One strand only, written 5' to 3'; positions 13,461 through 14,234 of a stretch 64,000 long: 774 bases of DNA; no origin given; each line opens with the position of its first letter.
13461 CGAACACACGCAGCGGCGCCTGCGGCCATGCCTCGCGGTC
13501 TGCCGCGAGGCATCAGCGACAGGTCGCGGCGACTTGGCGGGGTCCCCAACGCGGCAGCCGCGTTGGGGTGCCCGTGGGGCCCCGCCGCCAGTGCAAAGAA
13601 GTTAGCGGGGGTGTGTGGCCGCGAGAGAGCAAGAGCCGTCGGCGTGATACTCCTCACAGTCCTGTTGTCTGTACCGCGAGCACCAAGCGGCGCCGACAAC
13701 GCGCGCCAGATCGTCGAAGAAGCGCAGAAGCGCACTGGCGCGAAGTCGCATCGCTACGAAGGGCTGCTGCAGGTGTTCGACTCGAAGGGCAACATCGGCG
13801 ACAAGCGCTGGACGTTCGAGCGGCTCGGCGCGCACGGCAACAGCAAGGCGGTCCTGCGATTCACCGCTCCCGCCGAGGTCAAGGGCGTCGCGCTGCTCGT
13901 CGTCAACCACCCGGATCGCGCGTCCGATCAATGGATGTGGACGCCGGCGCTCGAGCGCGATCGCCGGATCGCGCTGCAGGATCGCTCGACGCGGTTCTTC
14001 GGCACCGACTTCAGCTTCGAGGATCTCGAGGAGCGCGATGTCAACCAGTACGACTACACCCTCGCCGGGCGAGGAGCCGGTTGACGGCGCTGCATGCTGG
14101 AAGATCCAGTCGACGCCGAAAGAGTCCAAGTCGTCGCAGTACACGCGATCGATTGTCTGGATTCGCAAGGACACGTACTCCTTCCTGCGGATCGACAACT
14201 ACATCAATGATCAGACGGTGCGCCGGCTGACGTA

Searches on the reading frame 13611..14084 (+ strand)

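Call 65: search_protein_families(library=pfam, proteins=[window:13611-14084:+], max_evalue=0.001)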
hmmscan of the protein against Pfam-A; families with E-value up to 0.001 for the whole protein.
window:13611-14084:+ (157 aa): 1 family
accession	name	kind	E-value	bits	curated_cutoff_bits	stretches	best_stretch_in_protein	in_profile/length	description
PF17131.11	LolA_like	-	2.1e-21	76.9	30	1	76-154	1-78/184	Outer membrane lipoprotein-sorting protein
